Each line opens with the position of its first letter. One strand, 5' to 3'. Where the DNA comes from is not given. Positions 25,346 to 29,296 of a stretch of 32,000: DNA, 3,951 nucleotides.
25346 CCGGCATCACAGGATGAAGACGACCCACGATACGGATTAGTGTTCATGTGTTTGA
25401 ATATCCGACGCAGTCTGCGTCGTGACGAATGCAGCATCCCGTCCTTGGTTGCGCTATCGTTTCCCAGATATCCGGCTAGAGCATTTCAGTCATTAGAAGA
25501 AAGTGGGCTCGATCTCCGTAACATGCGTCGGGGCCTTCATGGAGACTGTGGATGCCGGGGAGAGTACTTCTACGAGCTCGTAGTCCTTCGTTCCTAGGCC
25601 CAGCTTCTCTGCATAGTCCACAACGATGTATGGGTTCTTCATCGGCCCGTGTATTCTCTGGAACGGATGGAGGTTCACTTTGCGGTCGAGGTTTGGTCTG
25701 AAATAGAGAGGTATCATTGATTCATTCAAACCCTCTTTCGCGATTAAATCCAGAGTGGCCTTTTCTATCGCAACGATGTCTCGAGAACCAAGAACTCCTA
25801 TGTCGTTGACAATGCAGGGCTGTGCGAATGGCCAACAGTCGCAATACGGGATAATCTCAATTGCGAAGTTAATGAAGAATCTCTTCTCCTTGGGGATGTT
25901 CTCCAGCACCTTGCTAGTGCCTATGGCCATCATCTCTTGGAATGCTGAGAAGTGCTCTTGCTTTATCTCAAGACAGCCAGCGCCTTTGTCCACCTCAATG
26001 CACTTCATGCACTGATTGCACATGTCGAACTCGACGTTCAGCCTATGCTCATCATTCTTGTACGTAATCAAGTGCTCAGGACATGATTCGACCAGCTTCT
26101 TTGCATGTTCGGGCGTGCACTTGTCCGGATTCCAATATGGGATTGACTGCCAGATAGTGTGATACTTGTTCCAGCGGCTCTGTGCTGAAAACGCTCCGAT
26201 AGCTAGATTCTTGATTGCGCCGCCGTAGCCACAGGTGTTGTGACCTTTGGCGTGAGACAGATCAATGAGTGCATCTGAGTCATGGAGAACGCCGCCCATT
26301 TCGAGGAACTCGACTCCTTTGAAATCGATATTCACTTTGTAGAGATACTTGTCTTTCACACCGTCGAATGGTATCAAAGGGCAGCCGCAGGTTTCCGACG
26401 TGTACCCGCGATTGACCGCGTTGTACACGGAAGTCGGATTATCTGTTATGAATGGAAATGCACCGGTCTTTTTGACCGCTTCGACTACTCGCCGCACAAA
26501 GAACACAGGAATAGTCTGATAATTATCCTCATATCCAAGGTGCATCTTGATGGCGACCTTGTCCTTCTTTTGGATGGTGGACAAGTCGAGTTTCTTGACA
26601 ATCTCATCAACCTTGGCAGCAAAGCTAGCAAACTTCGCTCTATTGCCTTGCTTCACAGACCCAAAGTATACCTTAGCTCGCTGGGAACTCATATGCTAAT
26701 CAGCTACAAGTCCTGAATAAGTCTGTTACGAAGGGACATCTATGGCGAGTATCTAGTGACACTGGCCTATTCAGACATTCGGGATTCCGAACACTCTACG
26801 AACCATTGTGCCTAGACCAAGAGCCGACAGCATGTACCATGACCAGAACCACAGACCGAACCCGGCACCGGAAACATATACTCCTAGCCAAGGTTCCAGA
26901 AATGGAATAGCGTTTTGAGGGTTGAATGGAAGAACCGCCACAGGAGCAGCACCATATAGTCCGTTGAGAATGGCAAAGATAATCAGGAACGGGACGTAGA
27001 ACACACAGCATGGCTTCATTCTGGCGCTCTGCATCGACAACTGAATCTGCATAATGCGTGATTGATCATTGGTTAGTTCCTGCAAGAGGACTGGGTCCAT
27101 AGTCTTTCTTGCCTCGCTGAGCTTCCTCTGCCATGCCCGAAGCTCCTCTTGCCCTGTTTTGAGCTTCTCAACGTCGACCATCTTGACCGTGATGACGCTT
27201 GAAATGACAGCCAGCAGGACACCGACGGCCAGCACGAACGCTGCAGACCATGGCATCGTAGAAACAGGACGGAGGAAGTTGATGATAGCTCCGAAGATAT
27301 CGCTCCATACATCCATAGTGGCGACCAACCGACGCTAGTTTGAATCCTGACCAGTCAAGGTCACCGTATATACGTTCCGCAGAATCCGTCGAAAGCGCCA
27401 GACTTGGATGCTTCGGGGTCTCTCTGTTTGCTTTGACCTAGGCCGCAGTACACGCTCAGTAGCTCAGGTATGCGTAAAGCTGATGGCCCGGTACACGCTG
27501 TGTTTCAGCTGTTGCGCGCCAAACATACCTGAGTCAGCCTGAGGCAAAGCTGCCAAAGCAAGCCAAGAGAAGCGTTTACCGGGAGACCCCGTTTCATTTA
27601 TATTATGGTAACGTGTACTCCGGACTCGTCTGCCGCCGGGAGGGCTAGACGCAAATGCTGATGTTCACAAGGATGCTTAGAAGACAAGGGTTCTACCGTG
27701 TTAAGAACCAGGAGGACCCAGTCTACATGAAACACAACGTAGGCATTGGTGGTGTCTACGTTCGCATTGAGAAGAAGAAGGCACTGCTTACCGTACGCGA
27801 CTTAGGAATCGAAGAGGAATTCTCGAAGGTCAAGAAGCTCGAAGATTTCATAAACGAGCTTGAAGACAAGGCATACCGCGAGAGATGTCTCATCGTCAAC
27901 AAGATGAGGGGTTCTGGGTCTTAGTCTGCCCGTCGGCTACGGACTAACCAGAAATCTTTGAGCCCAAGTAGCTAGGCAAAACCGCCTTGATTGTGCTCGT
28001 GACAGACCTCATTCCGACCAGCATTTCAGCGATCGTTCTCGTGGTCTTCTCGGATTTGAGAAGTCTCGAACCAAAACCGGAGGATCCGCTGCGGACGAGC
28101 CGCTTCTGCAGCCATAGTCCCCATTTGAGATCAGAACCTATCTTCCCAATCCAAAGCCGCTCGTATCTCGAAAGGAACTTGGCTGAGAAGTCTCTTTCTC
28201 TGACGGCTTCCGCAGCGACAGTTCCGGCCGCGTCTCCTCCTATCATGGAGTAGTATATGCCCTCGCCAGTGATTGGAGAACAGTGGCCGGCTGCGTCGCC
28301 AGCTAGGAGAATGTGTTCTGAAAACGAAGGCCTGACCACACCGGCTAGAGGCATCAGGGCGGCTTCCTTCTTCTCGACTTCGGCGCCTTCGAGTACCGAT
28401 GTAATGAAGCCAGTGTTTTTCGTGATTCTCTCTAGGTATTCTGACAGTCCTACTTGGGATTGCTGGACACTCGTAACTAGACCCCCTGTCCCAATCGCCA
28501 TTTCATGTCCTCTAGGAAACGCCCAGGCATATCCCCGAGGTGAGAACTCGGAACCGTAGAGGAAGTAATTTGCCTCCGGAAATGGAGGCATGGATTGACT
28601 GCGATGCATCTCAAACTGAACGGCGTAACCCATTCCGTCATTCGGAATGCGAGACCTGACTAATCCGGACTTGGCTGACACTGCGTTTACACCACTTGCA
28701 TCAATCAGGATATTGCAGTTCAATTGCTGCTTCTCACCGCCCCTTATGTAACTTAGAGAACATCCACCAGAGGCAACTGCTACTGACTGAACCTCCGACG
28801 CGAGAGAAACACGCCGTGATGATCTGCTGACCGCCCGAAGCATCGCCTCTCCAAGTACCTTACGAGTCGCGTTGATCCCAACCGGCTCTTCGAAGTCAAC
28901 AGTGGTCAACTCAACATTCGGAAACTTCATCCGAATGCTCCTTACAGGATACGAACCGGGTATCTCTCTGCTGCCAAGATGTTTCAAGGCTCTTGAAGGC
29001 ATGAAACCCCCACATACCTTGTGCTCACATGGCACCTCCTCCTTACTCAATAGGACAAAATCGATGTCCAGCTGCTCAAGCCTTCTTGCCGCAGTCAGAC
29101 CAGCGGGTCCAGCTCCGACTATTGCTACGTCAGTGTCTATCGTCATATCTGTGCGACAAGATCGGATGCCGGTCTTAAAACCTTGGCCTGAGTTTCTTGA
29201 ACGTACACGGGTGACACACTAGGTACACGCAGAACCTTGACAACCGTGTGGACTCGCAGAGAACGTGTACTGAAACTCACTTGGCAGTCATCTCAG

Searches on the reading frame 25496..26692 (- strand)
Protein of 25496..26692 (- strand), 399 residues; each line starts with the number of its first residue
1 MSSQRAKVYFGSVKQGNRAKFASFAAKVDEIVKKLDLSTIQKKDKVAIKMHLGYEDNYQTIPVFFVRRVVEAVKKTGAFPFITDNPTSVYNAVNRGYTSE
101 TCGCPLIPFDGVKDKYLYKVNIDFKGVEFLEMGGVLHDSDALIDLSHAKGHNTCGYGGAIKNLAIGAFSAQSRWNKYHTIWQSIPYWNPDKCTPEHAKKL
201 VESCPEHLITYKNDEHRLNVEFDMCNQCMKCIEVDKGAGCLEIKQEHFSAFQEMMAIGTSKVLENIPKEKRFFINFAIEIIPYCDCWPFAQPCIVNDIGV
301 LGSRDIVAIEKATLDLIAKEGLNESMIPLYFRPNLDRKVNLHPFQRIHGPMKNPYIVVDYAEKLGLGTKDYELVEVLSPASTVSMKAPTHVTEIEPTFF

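Call 14: search_protein_families(library=pfam, proteins=[window:25496-26692:-], max_evalue=0.01)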
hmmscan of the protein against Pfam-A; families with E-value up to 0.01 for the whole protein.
window:25496-26692:- (399 aa): 3 families
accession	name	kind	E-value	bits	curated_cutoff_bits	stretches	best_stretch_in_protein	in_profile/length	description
PF04015.17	DUF362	-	3.3e-30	106.1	24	1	46-315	1-200/200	Domain of unknown function (DUF362)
PF13237.11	Fer4_10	-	0.0078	16.6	25.5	0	187-234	4-51/53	4Fe-4S dicluster domain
PF13187.11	Fer4_9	-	0.0083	16.6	27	0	201-233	9-45/52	4Fe-4S dicluster domain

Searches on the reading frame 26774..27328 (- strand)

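Call 14: search_protein_families(library=pfam, proteins=[window:26774-27328:-], max_evalue=0.01)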
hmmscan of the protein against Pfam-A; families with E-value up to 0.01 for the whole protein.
window:26774-27328:- (185 aa): 1 family
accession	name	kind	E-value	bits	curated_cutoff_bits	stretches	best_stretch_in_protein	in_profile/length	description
PF01956.21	EMC3_TMCO1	-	2.9e-18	66.7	27.1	1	30-182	17-167/169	Integral membrane protein EMC3/TMCO1-like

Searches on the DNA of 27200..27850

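Call 6: search_rna_families(source=window, start=27200, end=27850, threshold=evalue, max_evalue=10, show_alignments=3)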
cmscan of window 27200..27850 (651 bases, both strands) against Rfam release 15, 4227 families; matches with E-value up to 10: 1.
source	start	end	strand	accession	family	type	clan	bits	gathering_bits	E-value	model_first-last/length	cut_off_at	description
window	27525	27598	+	RF00370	sroD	Gene; sRNA;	-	13.4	50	9.6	1-86/86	no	sroD RNA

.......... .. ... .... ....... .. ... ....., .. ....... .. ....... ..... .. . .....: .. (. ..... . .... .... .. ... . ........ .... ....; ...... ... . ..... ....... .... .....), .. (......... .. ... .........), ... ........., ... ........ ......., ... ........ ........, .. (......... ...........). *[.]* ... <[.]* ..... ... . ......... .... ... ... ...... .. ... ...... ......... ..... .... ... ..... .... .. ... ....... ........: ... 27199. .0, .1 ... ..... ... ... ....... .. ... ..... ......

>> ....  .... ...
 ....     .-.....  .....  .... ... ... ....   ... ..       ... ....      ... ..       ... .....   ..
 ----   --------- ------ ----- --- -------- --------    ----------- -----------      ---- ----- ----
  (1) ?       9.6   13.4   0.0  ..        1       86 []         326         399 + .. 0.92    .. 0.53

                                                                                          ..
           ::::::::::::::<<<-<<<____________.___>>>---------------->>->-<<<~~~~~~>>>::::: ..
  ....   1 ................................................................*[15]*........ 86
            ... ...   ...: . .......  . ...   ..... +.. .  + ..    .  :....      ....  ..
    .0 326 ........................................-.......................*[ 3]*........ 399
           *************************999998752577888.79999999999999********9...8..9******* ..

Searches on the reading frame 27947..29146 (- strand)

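Call 14: search_protein_families(library=pfam, proteins=[window:27947-29146:-], max_evalue=0.01)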
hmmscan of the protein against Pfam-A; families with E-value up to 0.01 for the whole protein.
window:27947-29146:- (400 aa): 11 families
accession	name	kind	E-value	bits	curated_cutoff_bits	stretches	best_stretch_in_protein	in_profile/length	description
PF05834.18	Lycopene_cycl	-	3.4e-11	43.3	23.4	1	6-157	1-145/380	Lycopene cyclase protein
PF01494.25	FAD_binding_3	-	3.2e-10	40.2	22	1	4-302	1-309/349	FAD binding domain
PF13450.12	NAD_binding_8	-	4.6e-07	30.5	21.9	1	9-39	1-31/68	NAD(P)-binding Rossmann-like domain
PF22578.2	GGR_cat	-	5.1e-07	29.9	27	1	175-242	5-68/88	Geranylgeranyl reductase catalytic domain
PF07992.20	Pyr_redox_2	-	6.2e-07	29.6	26.1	1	6-153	2-109/291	Pyridine nucleotide-disulphide oxidoreductase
PF12831.13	FAD_oxidored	-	7.5e-06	25.9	27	1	6-162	1-155/416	FAD dependent oxidoreductase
PF03486.20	HI0933_like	-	3.5e-05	23.8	50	0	6-38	2-34/244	HI0933-like protein Rossmann domain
PF01946.23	Thi4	-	8.7e-05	22.3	26.2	1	3-39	16-53/235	Thi4 family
PF01266.30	DAO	-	0.00014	21.9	27.9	1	6-40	1-35/353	FAD dependent oxidoreductase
PF00890.30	FAD_binding_2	-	0.00062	19.5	20.4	1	6-38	1-33/414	FAD binding domain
PF13738.12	Pyr_redox_3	-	0.00077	19.2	30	1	9-38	2-32/305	Pyridine nucleotide-disulphide oxidoreductase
